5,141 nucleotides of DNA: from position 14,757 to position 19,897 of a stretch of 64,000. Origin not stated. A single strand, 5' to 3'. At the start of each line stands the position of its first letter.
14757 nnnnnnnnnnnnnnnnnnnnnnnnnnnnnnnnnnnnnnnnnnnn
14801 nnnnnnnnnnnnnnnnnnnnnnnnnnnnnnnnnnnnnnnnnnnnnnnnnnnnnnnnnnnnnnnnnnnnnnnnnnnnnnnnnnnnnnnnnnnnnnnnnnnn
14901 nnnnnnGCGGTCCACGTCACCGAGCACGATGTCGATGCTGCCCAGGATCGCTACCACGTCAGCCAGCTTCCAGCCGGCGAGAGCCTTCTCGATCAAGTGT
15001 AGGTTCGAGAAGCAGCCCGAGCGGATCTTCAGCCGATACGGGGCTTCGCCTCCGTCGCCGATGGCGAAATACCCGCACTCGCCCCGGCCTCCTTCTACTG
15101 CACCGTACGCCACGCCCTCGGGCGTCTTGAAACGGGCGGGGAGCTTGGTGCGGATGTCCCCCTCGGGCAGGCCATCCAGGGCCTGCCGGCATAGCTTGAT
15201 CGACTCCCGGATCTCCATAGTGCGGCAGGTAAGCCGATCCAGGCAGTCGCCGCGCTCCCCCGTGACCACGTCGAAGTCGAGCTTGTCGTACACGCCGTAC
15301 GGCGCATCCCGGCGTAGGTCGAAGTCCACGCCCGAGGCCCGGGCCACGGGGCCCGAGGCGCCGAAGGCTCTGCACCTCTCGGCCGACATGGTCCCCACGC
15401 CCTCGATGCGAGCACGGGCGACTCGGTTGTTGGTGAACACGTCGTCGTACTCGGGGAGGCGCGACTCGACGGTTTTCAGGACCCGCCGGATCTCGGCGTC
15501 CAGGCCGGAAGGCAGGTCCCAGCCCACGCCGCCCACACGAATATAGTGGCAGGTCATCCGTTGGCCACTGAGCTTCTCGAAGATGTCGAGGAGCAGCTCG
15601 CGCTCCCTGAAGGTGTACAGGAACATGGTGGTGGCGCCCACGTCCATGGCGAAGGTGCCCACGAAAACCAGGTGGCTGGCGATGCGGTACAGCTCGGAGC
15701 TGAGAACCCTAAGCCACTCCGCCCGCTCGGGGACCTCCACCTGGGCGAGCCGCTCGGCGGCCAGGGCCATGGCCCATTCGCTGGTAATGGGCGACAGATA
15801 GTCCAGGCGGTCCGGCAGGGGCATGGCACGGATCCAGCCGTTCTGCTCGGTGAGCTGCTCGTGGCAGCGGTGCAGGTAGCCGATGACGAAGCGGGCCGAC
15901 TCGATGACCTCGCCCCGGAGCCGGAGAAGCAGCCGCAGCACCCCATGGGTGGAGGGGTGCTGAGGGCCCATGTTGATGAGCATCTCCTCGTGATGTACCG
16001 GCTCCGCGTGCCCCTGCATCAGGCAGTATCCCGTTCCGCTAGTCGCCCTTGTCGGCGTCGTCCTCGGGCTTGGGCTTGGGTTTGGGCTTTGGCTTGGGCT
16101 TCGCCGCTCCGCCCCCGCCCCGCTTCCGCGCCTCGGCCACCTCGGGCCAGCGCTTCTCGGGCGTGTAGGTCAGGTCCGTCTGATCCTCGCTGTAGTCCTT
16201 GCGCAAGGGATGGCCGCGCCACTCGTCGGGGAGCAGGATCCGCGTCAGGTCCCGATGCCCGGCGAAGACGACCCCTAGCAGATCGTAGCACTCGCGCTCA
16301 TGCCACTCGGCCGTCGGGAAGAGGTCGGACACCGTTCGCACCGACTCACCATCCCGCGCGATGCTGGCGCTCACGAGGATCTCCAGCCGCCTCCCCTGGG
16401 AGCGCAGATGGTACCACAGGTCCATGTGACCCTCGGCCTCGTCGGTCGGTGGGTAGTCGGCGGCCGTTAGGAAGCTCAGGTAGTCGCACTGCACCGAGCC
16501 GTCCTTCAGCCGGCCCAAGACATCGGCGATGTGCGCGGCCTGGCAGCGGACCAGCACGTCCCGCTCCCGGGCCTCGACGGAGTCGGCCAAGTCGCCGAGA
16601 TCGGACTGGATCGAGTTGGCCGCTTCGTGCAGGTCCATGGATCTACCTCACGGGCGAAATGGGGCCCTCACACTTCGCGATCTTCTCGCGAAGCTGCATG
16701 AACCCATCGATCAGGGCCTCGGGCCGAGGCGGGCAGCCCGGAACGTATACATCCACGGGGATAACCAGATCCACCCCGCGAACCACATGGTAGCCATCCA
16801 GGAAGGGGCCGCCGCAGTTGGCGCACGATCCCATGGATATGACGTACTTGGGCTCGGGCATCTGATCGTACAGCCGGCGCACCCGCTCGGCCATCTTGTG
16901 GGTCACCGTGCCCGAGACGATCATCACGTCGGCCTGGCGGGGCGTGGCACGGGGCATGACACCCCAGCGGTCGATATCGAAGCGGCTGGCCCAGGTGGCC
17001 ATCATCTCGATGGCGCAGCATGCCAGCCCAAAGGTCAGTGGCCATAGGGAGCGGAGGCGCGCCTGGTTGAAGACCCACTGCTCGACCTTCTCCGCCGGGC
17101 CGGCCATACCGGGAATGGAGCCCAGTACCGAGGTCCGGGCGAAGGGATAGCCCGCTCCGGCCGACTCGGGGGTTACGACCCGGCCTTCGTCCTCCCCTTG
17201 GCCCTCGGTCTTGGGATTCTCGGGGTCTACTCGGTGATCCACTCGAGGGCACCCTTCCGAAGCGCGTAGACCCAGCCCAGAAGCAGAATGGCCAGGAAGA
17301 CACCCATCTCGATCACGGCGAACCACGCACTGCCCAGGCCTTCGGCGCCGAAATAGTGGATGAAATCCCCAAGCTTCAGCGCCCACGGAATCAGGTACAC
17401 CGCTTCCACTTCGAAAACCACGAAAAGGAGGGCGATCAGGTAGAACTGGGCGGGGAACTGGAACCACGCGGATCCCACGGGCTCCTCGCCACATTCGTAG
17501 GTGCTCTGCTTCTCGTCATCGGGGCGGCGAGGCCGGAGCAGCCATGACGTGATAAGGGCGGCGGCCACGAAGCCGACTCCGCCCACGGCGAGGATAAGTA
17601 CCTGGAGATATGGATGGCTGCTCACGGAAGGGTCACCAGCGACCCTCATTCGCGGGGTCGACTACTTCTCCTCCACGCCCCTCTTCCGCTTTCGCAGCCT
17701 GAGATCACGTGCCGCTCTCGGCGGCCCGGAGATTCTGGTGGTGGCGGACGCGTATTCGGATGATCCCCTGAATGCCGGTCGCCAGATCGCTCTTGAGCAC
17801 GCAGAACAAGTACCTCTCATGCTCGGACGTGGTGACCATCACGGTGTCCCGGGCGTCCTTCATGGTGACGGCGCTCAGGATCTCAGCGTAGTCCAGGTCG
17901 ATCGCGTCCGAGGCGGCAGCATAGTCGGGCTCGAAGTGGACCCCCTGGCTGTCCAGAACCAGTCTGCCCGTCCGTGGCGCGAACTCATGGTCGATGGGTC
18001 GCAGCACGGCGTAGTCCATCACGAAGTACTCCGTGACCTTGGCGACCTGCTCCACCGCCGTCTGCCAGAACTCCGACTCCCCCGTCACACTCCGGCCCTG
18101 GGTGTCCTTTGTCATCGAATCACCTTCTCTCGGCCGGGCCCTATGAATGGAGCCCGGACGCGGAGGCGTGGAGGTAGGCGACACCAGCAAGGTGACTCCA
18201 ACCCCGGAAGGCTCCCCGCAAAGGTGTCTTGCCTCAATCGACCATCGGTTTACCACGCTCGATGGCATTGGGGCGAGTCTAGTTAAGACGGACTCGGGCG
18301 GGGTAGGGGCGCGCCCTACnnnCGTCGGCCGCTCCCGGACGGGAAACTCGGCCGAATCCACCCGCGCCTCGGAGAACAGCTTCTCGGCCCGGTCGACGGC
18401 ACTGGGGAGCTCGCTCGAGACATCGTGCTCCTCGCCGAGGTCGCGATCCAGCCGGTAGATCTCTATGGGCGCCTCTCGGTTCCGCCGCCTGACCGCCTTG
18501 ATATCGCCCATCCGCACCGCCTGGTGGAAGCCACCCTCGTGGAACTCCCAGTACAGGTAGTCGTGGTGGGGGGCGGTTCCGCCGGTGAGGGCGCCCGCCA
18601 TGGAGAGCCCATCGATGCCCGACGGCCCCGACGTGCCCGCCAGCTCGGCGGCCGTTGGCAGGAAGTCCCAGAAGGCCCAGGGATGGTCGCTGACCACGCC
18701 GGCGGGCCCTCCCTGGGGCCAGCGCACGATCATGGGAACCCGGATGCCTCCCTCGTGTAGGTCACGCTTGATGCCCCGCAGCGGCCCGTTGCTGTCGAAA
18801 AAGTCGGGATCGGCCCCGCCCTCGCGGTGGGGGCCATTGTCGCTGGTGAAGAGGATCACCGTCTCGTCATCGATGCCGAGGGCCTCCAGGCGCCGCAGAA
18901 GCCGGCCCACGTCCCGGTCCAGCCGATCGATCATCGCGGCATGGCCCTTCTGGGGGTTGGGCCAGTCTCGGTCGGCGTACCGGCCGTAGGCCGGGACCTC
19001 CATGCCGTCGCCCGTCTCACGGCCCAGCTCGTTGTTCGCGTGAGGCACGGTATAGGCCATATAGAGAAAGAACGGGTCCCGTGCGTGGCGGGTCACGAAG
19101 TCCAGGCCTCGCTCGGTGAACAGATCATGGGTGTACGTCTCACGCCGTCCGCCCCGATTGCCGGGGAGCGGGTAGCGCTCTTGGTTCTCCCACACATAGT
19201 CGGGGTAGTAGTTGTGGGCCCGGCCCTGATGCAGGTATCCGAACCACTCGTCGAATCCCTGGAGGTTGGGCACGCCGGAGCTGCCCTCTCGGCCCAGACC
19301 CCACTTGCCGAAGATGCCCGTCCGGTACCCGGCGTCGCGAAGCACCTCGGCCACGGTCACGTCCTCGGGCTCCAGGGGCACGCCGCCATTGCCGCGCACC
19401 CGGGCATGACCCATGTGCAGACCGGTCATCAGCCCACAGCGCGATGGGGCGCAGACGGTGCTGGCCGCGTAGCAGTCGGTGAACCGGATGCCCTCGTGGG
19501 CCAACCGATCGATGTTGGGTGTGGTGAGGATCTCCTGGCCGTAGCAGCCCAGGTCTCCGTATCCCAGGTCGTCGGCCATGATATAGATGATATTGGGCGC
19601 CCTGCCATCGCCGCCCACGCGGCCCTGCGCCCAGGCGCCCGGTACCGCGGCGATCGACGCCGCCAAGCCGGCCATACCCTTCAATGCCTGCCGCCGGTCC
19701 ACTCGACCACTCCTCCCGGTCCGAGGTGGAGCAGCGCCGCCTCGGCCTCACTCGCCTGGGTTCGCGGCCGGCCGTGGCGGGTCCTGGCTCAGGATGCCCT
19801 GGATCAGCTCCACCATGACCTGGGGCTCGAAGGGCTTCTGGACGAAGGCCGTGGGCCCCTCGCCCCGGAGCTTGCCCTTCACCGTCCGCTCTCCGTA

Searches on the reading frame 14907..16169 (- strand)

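Call 71: search_protein_families(library=pfam, proteins=[window:14907-16169:-], max_evalue=0.0001)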
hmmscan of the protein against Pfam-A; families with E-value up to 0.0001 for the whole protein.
window:14907-16169:- (421 aa): 1 family
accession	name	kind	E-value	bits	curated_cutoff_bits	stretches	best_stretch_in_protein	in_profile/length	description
PF00346.24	Complex1_49kDa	-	2.7e-89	299.3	24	2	176-342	1-167/271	Respiratory-chain NADH dehydrogenase, 49 Kd subunit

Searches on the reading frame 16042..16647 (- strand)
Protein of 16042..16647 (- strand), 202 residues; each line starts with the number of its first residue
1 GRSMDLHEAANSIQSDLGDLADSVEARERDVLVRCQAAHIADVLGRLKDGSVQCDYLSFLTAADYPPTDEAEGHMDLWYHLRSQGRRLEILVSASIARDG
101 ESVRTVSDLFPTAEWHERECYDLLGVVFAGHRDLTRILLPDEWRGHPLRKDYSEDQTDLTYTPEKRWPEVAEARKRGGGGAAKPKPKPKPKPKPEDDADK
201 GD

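Call 71: search_protein_families(library=pfam, proteins=[window:16042-16647:-], max_evalue=0.0001)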
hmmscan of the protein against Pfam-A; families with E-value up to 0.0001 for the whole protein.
window:16042-16647:- (202 aa): 1 family
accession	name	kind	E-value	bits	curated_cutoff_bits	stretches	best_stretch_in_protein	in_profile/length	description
PF00329.25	Complex1_30kDa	-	2.8e-35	122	22.5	1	34-155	2-121/124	Respiratory-chain NADH dehydrogenase, 30 Kd subunit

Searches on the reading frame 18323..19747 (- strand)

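Call 71: search_protein_families(library=pfam, proteins=[window:18323-19747:-], max_evalue=0.0001)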
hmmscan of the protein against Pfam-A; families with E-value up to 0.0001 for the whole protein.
window:18323-19747:- (475 aa): 3 families
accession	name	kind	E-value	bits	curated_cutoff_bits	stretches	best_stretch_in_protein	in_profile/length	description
PF00884.28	Sulfatase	-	1.1e-56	192.8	25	1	51-371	1-300/301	Sulfatase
PF16347.10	SGSH_C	-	5.4e-09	36.8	29.3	1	327-445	8-133/154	N-sulphoglucosamine sulphohydrolase, C-terminal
PF01663.27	Phosphodiest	-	1.6e-05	25.1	23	0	75-305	19-220/342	Type I phosphodiesterase / nucleotide pyrophosphatase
